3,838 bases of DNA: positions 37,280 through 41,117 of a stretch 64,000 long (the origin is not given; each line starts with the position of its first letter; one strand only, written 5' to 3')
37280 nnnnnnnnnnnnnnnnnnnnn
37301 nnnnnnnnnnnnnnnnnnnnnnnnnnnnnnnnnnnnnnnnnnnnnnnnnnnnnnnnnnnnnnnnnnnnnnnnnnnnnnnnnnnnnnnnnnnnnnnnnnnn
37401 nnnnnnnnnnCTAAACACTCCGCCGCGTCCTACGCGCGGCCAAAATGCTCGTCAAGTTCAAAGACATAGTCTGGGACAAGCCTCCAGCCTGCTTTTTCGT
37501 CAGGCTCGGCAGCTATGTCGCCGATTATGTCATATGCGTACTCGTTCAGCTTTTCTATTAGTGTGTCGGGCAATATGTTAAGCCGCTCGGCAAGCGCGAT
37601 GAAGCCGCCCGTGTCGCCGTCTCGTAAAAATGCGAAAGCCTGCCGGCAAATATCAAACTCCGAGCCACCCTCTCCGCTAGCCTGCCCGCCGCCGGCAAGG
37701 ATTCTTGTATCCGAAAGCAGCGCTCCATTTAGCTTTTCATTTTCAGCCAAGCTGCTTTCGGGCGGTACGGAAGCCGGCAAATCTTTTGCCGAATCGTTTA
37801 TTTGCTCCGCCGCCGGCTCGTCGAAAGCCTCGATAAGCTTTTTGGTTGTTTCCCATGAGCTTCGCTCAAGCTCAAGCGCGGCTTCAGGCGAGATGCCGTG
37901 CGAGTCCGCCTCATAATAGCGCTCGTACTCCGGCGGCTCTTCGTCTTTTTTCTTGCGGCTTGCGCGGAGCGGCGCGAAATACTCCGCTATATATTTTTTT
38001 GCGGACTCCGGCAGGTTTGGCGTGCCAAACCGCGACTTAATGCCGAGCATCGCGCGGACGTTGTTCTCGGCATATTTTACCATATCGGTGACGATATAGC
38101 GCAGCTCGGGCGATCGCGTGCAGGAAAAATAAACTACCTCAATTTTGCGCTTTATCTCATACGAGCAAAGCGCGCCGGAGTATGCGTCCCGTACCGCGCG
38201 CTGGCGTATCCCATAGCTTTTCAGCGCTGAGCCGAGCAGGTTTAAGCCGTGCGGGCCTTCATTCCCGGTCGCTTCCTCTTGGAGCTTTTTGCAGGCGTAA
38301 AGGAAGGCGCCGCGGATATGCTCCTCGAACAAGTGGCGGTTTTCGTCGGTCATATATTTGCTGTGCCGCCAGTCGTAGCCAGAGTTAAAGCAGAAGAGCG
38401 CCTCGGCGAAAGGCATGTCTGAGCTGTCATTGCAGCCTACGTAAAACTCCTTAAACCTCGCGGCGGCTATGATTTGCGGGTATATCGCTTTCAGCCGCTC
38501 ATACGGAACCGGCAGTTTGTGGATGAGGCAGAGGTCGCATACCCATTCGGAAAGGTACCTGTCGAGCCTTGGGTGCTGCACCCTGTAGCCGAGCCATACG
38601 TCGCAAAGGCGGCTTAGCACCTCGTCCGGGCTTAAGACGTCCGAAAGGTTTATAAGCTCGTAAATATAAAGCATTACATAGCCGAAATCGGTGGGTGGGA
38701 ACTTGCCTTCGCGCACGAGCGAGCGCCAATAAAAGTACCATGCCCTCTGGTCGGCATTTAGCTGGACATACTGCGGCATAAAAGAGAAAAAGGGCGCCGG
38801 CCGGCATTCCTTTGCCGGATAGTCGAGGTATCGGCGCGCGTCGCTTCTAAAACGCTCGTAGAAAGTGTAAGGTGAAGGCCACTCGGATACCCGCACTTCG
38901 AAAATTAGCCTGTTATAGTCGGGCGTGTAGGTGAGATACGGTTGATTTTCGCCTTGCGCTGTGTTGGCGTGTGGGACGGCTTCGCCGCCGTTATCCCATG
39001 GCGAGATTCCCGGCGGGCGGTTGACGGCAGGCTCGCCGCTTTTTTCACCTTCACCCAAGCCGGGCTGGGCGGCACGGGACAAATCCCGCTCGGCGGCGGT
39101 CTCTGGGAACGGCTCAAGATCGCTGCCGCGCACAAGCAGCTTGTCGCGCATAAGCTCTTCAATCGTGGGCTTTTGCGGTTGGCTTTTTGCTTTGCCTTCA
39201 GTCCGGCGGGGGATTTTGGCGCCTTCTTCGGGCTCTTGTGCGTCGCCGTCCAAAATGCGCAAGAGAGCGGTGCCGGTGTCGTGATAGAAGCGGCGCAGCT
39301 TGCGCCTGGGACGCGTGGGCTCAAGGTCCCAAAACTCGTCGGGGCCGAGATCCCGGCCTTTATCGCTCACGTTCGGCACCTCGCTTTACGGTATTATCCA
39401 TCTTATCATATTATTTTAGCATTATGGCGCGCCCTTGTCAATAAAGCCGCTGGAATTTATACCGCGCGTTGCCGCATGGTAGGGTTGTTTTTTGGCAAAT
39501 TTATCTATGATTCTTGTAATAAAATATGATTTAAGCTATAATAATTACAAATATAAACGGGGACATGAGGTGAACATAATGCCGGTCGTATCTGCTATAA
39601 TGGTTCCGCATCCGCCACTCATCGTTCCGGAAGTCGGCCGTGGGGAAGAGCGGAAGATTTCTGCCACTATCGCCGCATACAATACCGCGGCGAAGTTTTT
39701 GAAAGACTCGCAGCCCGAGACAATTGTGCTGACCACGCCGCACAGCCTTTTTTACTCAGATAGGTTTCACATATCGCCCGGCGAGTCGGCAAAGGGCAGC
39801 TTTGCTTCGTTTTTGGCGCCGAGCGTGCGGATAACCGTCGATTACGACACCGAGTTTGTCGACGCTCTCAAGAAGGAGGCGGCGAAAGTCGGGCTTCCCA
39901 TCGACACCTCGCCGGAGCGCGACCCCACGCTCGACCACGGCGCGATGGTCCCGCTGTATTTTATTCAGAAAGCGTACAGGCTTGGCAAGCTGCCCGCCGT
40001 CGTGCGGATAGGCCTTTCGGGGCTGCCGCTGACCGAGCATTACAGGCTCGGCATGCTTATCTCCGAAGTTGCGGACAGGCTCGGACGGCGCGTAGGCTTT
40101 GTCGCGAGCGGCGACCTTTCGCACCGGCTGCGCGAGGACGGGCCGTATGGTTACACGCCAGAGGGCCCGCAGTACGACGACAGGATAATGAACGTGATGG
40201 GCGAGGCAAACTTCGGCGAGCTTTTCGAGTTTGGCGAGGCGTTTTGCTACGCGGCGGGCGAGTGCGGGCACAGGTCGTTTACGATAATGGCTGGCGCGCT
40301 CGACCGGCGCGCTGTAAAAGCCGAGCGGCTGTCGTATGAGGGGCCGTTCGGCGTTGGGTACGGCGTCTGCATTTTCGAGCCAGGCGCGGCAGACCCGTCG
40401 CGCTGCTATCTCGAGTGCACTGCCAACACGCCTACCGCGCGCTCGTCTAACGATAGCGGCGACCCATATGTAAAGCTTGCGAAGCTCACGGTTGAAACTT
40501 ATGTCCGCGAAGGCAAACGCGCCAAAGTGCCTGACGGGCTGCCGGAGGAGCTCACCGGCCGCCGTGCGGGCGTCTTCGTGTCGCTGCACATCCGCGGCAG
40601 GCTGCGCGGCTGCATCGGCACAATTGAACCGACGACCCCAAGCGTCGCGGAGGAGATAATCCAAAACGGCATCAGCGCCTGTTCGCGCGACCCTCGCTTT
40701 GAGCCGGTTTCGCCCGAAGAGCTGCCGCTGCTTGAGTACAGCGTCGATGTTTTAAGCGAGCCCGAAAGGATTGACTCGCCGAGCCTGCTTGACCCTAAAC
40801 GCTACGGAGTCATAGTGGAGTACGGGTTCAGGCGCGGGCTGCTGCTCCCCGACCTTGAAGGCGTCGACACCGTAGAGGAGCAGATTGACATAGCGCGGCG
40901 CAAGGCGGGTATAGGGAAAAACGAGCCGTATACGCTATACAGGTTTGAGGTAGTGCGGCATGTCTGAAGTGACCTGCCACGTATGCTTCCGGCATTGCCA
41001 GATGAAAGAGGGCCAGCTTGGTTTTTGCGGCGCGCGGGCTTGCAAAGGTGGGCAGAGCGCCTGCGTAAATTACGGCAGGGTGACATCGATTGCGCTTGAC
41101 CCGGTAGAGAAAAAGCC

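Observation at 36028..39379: Helicase-less Shango-like core: TerB-N/TerB-C protein plus DUF2791 (BrxC/BrxD-type) ATPase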

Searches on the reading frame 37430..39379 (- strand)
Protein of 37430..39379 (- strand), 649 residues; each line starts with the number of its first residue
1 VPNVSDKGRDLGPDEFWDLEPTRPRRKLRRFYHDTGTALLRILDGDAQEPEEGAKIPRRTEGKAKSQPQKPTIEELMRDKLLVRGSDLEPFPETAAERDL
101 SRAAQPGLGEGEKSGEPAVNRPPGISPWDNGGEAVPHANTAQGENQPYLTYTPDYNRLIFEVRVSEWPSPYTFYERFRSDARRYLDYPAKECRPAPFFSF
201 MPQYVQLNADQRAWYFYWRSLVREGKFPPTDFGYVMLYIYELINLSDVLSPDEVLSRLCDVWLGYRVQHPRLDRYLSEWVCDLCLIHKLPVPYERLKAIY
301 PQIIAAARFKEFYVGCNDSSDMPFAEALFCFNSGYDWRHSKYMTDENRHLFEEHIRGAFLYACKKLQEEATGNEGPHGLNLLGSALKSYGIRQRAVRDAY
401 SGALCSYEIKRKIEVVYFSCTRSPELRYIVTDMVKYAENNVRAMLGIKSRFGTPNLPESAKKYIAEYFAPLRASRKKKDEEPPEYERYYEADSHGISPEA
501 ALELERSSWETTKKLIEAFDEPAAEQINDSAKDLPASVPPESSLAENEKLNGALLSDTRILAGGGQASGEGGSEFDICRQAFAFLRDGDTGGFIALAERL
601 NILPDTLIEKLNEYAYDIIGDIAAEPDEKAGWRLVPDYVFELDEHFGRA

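Call 3: search_protein_families(library=pfam, proteins=[window:37430-39379:-], max_evalue=0.01)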
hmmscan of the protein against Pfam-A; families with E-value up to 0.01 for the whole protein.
window:37430-39379:- (649 aa): 2 families
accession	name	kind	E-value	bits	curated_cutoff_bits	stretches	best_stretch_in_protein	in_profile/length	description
PF13208.11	TerB_N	-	6.4e-20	72.2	25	1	171-288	27-136/207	TerB N-terminal domain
PF15615.11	TerB_C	-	0.00086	20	26.3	1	595-630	102-137/148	TerB-C domain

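Call 4: search_protein_families(library=padloc, proteins=[window:37430-39379:-], max_evalue=0.01)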
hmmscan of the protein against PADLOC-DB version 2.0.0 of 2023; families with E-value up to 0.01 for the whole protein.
window:37430-39379:- (649 aa): 1 family
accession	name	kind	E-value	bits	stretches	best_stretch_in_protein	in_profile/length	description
PDLC03958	SngA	-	3.5e-44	150.3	1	123-644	74-525/528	-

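Call 50: find_homologous_proteins(query=window:37430-39379:-, max_evalue=0.00001)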
Query window:37430-39379:- (649 aa): 222 proteins with E <= 0.00001 among 8000 candidates; the best 120 are listed.
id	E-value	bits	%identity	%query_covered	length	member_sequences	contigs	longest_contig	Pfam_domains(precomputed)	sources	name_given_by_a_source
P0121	0.0e+0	1505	99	100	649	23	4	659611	PF13208.12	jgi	-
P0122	1.5e-269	914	63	98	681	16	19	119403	PF13208.12,PF15615.12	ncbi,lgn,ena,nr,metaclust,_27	ncbi:MAG: TerB N-terminal domain-containing protein [Eubacteriales bacterium]|nr:hypothetical protei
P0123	1.5e-251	855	59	99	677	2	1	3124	PF13208.12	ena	-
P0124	1.1e-238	812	55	97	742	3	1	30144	PF13208.12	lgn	-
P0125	1.6e-222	759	55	98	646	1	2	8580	PF13208.12,PF15615.12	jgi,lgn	jgi:hypothetical protein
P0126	1.0e-209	716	55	98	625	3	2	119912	PF13208.12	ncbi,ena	-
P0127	9.2e-188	644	56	81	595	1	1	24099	PF13208.12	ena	-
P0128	1.9e-133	464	40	98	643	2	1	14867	PF13208.12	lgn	-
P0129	6.3e-126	440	40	96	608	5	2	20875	PF13208.12,PF15615.12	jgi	-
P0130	8.8e-126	439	40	96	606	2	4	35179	PF13208.12,PF15615.12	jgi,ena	-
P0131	2.3e-124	434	40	96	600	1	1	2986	PF13208.12,PF15615.12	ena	-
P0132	2.1e-122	428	39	97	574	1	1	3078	PF13208.12,PF15615.12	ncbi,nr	ncbi:MAG: TerB N-terminal domain-containing protein [Clostridia bacterium]|nr:TerB N-terminal domain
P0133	2.4e-122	428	39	97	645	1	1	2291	PF13208.12,PF15615.12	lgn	-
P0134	2.5e-122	428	39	97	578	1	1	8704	PF13208.12,PF15615.12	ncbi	-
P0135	5.9e-122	426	39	97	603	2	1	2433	PF13208.12,PF15615.12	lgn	-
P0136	1.8e-121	425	44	78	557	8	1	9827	PF13208.12,PF15615.12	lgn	-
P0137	2.3e-119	418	39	96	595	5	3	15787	PF13208.12,PF15615.12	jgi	-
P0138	2.7e-119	418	39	98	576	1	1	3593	PF13208.12,PF15615.12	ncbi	-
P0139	9.8e-119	416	38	97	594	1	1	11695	PF13208.12,PF15615.12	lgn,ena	-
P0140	2.1e-118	415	37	99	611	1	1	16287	PF13208.12,PF15615.12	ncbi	-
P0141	4.5e-118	414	39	99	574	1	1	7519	PF13208.12,PF15615.12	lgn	-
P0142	7.6e-118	413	38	99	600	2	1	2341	PF13208.12,PF15615.12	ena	-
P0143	1.3e-117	412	44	78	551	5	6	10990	PF13208.12,PF15615.12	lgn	-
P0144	2.5e-116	408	42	76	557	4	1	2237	PF13208.12,PF15615.12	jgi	jgi:hypothetical protein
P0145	9.5e-116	406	43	77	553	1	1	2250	PF13208.12,PF15615.12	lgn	-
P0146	1.2e-115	406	36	99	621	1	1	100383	PF13208.12,PF15615.12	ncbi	-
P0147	1.6e-114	402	41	76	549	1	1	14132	PF13208.12,PF15615.12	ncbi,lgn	-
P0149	5.2e-114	400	38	97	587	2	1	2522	PF13208.12,PF15615.12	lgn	-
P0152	2.9e-113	398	36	99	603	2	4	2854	PF13208.12,PF15615.12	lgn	-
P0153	3.6e-113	397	38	97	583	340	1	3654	PF13208.12,PF15615.12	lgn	-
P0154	1.9e-112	395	39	97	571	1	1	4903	PF13208.12,PF15615.12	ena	-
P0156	4.7e-111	390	38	97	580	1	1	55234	PF13208.12,PF15615.12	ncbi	-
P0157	9.3e-111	389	36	97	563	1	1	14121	PF13208.12,PF15615.12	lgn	-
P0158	1.4e-110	389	38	97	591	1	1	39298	PF13208.12,PF15615.12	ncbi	-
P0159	4.2e-110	387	37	97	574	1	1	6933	PF13208.12,PF15615.12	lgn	-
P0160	1.8e-109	385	42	77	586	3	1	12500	PF13208.12,PF15615.12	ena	-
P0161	2.1e-109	385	39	97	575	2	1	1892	PF13208.12,PF15615.12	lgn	-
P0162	2.2e-109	385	38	97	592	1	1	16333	PF13208.12,PF15615.12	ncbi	-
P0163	3.4e-109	384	38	99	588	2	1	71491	PF13208.12,PF15615.12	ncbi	-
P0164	8.9e-109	383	38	97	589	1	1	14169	PF13208.12,PF15615.12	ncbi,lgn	-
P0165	1.5e-108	382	38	97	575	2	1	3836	PF13208.12,PF15615.12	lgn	-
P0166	1.6e-108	382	36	97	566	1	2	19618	PF13208.12,PF15615.12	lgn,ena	-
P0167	2.9e-108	381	37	97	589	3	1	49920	PF13208.12,PF15615.12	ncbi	-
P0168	6.5e-108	380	38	97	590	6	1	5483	PF13208.12,PF15615.12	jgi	jgi:hypothetical protein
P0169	1.3e-107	379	36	99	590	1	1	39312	PF13208.12,PF15615.12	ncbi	-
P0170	2.4e-107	378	37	97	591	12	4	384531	PF13208.12,PF15615.12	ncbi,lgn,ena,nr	ncbi:MAG: TerB N-terminal domain-containing protein [Clostridia bacterium]|nr:TerB N-terminal domain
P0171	4.7e-107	377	38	98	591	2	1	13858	PF13208.12,PF15615.12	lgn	-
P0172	7.6e-105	370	36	98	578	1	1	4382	PF13208.12,PF15615.12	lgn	-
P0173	1.2e-104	369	37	96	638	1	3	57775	PF13208.12,PF15615.12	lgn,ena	-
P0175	1.2e-102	363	36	97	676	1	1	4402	PF13208.12,PF15615.12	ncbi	-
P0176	4.9e-102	361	39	75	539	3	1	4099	PF13208.12,PF15615.12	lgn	-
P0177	1.0e-101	360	39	82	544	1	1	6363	PF13208.12,PF15615.12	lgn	-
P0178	1.2e-101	359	36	84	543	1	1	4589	PF13208.12,PF15615.12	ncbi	-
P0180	8.0e-98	347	39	76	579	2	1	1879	PF13208.12,PF15615.12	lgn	-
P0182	9.9e-96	340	35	90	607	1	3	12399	PF13208.12,PF15615.12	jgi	-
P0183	1.2e-95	340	42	71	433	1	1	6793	PF13208.12,PF15615.12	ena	-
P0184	3.2e-95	338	37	74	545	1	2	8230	PF13208.12,PF15615.12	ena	-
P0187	5.9e-94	334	35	86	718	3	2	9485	PF13208.12,PF15615.12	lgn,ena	-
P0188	7.7e-94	334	38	79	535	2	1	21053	PF13208.12,PF15615.12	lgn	-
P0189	8.8e-94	333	34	87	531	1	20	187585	PF13208.12,PF15615.12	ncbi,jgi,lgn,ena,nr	ncbi:MAG: hypothetical protein E7574_05570 [Ruminococcaceae bacterium]|nr:hypothetical protein [Osci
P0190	1.6e-93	332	39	76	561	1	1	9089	PF13208.12,PF15615.12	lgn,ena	-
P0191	1.8e-93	332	37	75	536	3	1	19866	PF13208.12,PF15615.12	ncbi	-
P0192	5.1e-93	331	40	76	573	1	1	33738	PF13208.12,PF15615.12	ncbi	-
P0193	5.8e-93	331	34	95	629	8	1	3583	PF13208.12,PF15615.12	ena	-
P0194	5.9e-93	331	35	95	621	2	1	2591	PF13208.12,PF15615.12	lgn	-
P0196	1.6e-92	329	38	76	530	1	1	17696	PF13208.12,PF15615.12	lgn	-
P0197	1.4e-91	326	38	77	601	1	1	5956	PF13208.12,PF15615.12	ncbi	-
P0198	1.9e-91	326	34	97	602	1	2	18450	PF13208.12,PF15615.12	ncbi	-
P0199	3.2e-91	325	38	74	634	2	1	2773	PF13208.12,PF15615.12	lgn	-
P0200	3.9e-91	325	39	74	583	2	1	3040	PF13208.12,PF15615.12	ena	-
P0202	3.3e-90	322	37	77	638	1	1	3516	PF13208.12,PF15615.12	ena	-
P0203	4.7e-90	321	37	77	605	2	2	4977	PF13208.12,PF15615.12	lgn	-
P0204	5.1e-90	321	38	78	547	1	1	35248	PF13208.12,PF15615.12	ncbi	-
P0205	8.6e-90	320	36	77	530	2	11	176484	PF13208.12,PF15615.12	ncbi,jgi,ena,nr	ncbi:MAG: hypothetical protein E7593_06540 [Ruminococcaceae bacterium]|nr:hypothetical protein [Osci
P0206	3.1e-89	318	37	82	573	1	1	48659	PF13208.12,PF15615.12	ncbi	-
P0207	3.3e-88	315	37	78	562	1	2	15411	PF13208.12,PF15615.12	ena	-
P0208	3.4e-88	315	35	79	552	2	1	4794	PF13208.12,PF15615.12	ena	-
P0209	3.4e-88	315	37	76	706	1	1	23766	PF13208.12,PF15615.12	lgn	-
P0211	1.8e-87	313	32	98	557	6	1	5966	PF13208.12,PF15615.12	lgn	-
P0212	2.1e-87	312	37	78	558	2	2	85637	PF13208.12,PF15615.12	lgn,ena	-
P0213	2.7e-86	309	33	98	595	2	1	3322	PF13208.12,PF15615.12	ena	-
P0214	5.2e-86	308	37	78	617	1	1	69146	PF13208.12,PF15615.12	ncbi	-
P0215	1.2e-85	307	36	80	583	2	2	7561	PF13208.12,PF15615.12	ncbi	-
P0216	4.3e-85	305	36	75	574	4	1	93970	PF13208.12,PF15615.12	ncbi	-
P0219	1.3e-84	303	34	87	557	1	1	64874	PF13208.12,PF15615.12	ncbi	-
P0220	2.7e-84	302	35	74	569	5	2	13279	PF13208.12,PF15615.12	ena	-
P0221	2.9e-84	302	34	74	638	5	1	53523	PF13208.12,PF15615.12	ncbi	-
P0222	3.5e-84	302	38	72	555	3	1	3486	PF13208.12,PF15615.12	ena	-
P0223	4.3e-84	301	33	82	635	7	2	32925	PF13208.12,PF15615.12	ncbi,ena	-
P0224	5.7e-84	301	33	81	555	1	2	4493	PF13208.12,PF15615.12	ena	-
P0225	5.8e-84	301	36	75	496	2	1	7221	PF13208.12,PF15615.12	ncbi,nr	ncbi:MAG: TerB N-terminal domain-containing protein, partial [Clostridia bacterium]|nr:TerB N-termin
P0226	6.2e-84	301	32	99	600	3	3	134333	PF13208.12,PF15615.12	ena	-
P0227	1.6e-83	299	38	82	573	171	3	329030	PF13208.12,PF15615.12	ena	-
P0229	1.9e-83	299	36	74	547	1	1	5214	PF13208.12,PF15615.12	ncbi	-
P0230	2.0e-83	299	38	79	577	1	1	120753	PF13208.12,PF15615.12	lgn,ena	-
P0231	2.1e-83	299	34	75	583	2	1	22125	PF13208.12,PF15615.12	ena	-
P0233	7.4e-83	297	34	89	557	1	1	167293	PF13208.12,PF15615.12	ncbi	-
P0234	1.0e-82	297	34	78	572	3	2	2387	PF13208.12,PF15615.12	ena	-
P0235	1.0e-82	297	36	78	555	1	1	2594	PF13208.12,PF15615.12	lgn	-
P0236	1.1e-82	297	35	75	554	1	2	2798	PF13208.12,PF15615.12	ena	-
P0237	1.1e-82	297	33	80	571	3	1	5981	PF13208.12,PF15615.12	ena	-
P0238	1.4e-82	296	35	74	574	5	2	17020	PF13208.12,PF15615.12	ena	-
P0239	3.5e-82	295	33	75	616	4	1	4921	PF13208.12,PF15615.12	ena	-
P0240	3.6e-82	295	36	89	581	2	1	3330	PF13208.12,PF15615.12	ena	-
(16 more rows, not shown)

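Call 53: search_solved_structures(query=A2, max_evalue=1)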
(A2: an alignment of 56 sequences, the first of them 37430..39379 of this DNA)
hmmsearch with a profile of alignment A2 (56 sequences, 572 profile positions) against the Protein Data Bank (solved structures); distinct sequences matched with E-value up to 1: 0.

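Call 59: predict_structure(alignment_id=A2)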
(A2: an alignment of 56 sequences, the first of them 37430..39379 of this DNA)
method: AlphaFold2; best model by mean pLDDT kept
length: 649 residues; sequences in the alignment: 56
mean_pLDDT: 78.8   pTM: 0.60
mean pLDDT of the five models: 78.8, 77.2, 77.0, 76.6, 76.5
residues with pLDDT >= 90: 358; 70-90: 85; 50-70: 72; < 50: 134
segments of 3 or more residues with pLDDT < 50: 1-8, 28-41, 43-68, 105-141, 524-571
pLDDT, mean of each block of 10 residues (from residue 1): 45 60 54 43 44 43 46 82 66 66 56 37 40 44 78 95 93 91 97 97 97 98 98 98 97 98 98 97 98 95 94 88 92 93 97 97 93 66 82 94 93 95 92 98 94 96 97 67 65 64 89 83 46 39 40 38 35 85 97 97 97 95 94 96 84
secondary structure, 60 per line:
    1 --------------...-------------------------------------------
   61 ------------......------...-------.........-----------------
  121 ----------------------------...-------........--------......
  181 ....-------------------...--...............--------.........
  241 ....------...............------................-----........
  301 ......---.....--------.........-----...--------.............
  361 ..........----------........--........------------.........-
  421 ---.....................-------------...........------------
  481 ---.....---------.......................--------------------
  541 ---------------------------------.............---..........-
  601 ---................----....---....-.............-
elements in order: H73-78 H95-103 E149-151 E159-166 H175-184 H209-223 H232-244 H251-265 H272-287 H293-306 H310-314 H323-331 H348-370 H381-388 E391-398 E411-419 H424-444 H458-468 H484-488 H498-520 H574-586 H590-599 H604-619 E624-627 E631-634 H636-648

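Call 63: fold_search(model_id=the predicted structure, library=pdb)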
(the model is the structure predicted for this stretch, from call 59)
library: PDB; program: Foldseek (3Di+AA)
matches with E <= 10: 182; with E <= 0.001: 0
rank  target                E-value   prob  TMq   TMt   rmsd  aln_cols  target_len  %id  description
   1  6izy                  1.5e-01  0.18  0.10  0.11  22.2       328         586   11  The RNA-dependent RNA polymerase domain of dengue 2 NS5 (released 2019-12-25)
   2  2ev6_A                8.2e-01  0.93  0.10  0.36   4.2        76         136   14  Bacillus subtilis manganese transport regulator (MNTR) bound to zinc (released 2006-03-07)
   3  2ev6_B                9.9e-01  0.90  0.09  0.35   4.2        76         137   14  Bacillus subtilis manganese transport regulator (MNTR) bound to zinc (released 2006-03-07)
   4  5z4y_A                9.9e-01  0.87  0.09  0.48   4.0        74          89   14  Crystal structure of PaCysB NTD domain with space group P4 (released 2019-01-23)
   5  7hkg                  1.1e+00  0.07  0.10  0.11  22.0       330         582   10  Group deposition for crystallographic fragment screening of the NS5 RNA-dependent RNA polymerase from Dengue virus serot (released 2024-10-30)
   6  4jhr_B                1.3e+00  0.13  0.13  0.22  14.6       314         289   11  An auto-inhibited conformation of LGN reveals a distinct interaction mode between GoLoco motifs and TPR motifs (released 2013-06-05)
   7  6yxx_BF               1.5e+00  0.08  0.09  0.16  21.7       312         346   13  State A of the Trypanosoma brucei mitoribosomal large subunit assembly intermediate (released 2020-10-14)
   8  4hv6_B                1.5e+00  0.69  0.09  0.33   4.6        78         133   15  Structure of MNTR H77A mutant in apo- and mn-bound forms (released 2012-11-21)
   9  6owt_A                1.5e+00  0.11  0.15  0.16  19.3       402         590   13  Structure of SIVsmm Nef and SMM tetherin bound to the clathrin adaptor AP-2 complex (released 2019-09-25)
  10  7hkc                  1.5e+00  0.06  0.10  0.11  22.1       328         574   10  Group deposition for crystallographic fragment screening of the NS5 RNA-dependent RNA polymerase from Dengue virus serot (released 2024-10-30)
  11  4hx8_A                1.7e+00  0.57  0.08  0.31   4.5        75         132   15  Structure of metal-free MNTR mutant E11K (released 2012-11-21)
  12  2d6y_B                1.7e+00  0.04  0.06  0.15  18.2       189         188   16  Crystal Structure of transcriptional factor SCO4008 from Streptomyces coelicolor A3(2) (released 2006-10-31)
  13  3fxq_A                1.8e+00  0.82  0.10  0.20   3.5        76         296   13  Crystal structure of the LysR-type transcriptional regulator TsaR (released 2010-01-26)
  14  4hdg_A                1.8e+00  0.14  0.10  0.10   9.6       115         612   13  Crystal Structure of viral RdRp in complex with GTP (released 2013-12-25)
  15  5bw8_C                1.9e+00  0.09  0.14  0.25  16.1       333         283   10  2.8 A crystal structure of a Get3-Get4-Get5 intermediate complex from S.cerevisiae (released 2015-10-14)
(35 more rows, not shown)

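Call 68: search_protein_families(library=ncbifam, proteins=[window:37430-39379:-], max_evalue=0.001)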
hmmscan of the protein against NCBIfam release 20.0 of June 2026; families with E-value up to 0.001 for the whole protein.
window:37430-39379:- (649 aa): 0 families

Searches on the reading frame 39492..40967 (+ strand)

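Call 3: search_protein_families(library=pfam, proteins=[window:39492-40967:+], max_evalue=0.01)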
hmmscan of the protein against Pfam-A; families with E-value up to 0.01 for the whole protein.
window:39492-40967:+ (491 aa): 2 families
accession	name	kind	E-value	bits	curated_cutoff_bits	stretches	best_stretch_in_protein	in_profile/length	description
PF01871.22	AMMECR1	-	1.5e-43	148.6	25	1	327-488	1-166/168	AMMECR1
PF02900.23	LigB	-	4.8e-40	137.8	26.3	1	35-292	2-268/269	Catalytic LigB subunit of aromatic ring-opening dioxygenase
